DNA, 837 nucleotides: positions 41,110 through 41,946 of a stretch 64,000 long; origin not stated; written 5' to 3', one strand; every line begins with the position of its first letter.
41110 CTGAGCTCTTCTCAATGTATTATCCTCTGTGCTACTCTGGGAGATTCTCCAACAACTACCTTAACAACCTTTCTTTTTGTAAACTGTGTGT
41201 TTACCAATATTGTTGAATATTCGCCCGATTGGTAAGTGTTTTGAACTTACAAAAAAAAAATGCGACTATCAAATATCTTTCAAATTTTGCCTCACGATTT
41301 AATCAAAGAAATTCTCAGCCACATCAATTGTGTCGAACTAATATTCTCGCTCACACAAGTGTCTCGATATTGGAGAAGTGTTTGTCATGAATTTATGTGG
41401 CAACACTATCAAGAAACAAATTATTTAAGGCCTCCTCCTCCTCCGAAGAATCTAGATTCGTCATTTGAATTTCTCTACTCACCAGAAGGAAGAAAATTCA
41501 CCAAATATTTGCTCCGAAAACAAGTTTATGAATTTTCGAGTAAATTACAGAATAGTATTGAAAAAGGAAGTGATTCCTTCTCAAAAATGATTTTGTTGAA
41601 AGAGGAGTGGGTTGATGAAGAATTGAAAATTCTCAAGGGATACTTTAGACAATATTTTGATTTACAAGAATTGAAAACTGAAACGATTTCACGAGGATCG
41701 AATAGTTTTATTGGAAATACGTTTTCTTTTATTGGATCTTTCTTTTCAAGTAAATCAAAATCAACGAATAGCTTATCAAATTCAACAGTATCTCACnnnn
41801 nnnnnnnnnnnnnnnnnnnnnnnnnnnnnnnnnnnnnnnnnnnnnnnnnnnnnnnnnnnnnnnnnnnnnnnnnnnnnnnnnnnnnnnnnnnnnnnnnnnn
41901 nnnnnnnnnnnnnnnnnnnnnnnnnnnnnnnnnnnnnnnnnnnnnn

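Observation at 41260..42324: F-box fused to a Rab-like small GTPase, within a local cluster of F-box/LRR genes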

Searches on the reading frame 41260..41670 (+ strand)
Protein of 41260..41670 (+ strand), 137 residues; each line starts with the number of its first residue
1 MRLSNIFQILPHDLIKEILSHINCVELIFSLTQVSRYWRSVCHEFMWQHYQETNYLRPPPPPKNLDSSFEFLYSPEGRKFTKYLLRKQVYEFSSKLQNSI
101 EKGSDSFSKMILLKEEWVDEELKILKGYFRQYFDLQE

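Call 45: search_solved_structures(query=window:41260-41670:+, max_evalue=1, show_alignments=2)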
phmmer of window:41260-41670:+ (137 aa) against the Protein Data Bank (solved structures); distinct sequences matched with E-value up to 1: 4.
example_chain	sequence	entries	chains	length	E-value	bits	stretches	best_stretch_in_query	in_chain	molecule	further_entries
8uah_B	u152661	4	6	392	0.18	15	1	8-48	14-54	F-box/LRR-repeat protein 17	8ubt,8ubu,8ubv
6w66_B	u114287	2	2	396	0.18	15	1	8-48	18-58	F-box/LRR-repeat protein 17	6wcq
2qlz_A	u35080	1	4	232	0.67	13.1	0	5-33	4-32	Transcription Factor PF0095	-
6qdv_F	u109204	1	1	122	0.75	12.9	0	35-73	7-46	Cactin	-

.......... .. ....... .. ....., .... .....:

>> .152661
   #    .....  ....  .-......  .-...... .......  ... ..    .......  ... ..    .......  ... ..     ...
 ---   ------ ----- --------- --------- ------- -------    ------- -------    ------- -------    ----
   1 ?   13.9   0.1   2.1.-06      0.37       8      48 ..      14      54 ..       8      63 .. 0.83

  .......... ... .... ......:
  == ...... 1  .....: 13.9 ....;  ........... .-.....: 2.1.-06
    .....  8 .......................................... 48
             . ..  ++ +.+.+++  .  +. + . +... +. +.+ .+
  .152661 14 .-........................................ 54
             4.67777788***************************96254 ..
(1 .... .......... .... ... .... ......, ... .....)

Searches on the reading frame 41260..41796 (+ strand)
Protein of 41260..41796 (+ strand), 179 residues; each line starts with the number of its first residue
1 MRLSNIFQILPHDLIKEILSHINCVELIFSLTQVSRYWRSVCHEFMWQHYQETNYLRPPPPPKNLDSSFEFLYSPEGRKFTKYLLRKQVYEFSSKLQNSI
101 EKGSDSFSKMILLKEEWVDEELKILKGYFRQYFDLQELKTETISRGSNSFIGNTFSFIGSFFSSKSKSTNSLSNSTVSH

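Call 48: search_solved_structures(query=A3, max_evalue=1, show_alignments=2)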
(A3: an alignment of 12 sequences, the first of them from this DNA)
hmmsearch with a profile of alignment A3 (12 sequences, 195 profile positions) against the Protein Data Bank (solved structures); distinct sequences matched with E-value up to 1: 17.
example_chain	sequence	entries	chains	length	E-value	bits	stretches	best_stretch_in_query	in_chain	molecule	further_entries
6w66_B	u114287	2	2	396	0.0001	25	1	10-57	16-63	F-box/LRR-repeat protein 17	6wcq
8uah_B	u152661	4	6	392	0.0001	25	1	10-57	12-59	F-box/LRR-repeat protein 17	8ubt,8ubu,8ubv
8zuh_A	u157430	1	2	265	0.00035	23.2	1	9-53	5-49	F-box only protein 6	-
9xzj_F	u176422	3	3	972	0.00048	22.8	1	10-57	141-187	F-box DNA helicase 1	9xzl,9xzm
3wso_A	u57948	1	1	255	0.00055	22.6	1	10-53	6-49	F-box only protein 44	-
5ibk_B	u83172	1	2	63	0.0053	19.4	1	6-43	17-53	F-box/WD repeat-containing protein 7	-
7t1y_B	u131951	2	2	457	0.12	14.9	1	6-43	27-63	F-box/WD repeat-containing protein 7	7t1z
5v4b_B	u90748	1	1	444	0.13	14.9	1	6-43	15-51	F-box/WD repeat-containing protein 7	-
2ovp_B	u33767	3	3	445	0.13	14.9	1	6-43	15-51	F-box/WD repeat protein 7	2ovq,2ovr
1fs1_A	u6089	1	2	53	0.23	14.1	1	11-52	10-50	CYCLIN A/CDK2-ASSOCIATED P19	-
6bva_E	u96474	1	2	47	0.25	14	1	13-47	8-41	Lysine-specific demethylase 2B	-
1ldk_E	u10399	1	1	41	0.39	13.3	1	12-43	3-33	SKP2-like protein type gamma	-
2e31_A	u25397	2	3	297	0.51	12.9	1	9-83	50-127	F-box only protein 2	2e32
9o04_C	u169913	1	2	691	0.59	12.7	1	7-61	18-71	F-box only protein 42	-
1fs2_A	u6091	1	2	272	0.61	12.7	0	11-61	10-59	SKP2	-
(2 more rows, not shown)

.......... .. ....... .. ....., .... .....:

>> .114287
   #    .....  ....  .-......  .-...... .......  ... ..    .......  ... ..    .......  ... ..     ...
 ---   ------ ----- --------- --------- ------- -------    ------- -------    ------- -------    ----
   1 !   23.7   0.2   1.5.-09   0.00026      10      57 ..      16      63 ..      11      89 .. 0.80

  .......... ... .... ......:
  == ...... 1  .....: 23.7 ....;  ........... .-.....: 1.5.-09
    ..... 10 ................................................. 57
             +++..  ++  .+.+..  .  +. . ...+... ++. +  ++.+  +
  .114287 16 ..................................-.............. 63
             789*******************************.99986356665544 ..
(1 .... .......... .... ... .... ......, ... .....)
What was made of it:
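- On F-box proteins (Pfam PF00646 / PF12937): The family N-terminal profile hits 17 PDB sequences, all F-box proteins (FBXL17, FBXO6, FBH1, FBXO44, FBXW7, Skp2 and others), at profile positions 6-57 (call 48).
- Checked: A profile of the N-terminal half matches 17 PDB sequences, all of them F-box proteins, all at the F-box position (call 48).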
